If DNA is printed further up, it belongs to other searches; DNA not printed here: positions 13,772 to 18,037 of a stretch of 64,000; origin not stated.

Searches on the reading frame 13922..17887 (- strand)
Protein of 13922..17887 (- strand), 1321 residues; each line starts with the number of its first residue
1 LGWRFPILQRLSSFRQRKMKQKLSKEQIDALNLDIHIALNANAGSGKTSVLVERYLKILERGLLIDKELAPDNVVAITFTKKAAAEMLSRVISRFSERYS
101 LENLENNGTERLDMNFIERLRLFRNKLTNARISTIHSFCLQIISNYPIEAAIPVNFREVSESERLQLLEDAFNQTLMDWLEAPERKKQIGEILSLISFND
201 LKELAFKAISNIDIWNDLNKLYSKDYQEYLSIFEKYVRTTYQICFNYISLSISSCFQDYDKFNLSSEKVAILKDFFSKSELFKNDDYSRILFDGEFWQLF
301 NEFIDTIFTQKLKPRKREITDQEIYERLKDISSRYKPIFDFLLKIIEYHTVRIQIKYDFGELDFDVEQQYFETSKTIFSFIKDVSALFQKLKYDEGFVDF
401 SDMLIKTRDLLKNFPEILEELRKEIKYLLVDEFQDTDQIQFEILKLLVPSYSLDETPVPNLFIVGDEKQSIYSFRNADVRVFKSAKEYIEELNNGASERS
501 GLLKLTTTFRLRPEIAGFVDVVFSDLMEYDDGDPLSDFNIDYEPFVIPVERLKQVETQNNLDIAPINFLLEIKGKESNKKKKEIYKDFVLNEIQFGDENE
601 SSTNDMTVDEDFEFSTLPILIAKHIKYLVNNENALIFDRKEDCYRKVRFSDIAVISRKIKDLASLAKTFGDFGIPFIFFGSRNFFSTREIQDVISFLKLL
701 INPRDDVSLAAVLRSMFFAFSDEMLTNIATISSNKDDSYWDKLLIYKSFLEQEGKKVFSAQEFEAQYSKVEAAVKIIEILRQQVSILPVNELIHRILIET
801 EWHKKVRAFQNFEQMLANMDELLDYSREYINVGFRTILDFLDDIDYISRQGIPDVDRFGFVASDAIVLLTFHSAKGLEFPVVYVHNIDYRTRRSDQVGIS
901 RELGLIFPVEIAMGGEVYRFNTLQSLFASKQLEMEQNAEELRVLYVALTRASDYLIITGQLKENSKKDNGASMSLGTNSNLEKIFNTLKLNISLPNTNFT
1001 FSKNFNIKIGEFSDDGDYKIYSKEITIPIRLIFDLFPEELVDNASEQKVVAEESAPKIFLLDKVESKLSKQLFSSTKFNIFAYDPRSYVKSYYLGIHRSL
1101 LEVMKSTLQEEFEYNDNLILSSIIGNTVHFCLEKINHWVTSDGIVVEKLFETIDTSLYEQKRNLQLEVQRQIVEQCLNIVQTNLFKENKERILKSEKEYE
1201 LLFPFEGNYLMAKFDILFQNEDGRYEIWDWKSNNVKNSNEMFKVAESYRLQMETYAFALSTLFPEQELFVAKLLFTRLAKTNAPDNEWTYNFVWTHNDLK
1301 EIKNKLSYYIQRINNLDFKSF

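Call 15: search_protein_families(library=pfam, proteins=[window:13922-17887:-], max_evalue=0.00001)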
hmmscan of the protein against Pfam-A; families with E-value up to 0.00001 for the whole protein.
window:13922-17887:- (1321 aa): 5 families
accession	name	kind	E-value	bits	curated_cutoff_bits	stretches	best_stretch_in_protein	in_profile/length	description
PF00580.27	UvrD-helicase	-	2.2e-51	175.6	23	1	26-487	4-268/271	UvrD/REP helicase N-terminal domain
PF13361.12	UvrD_C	-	9.4e-28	98.1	25.6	1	605-958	41-346/350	UvrD-like helicase C-terminal domain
PF12705.13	PDDEXK_1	-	1e-12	49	22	1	1074-1318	3-229/247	PD-(D/E)XK nuclease superfamily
PF13245.12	AAA_19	-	4.5e-12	46.7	25.1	1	37-475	14-134/134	AAA domain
PF13538.12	UvrD_C_2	-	9.9e-10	38.6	27.4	0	866-895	2-31/52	UvrD-like helicase C-terminal domain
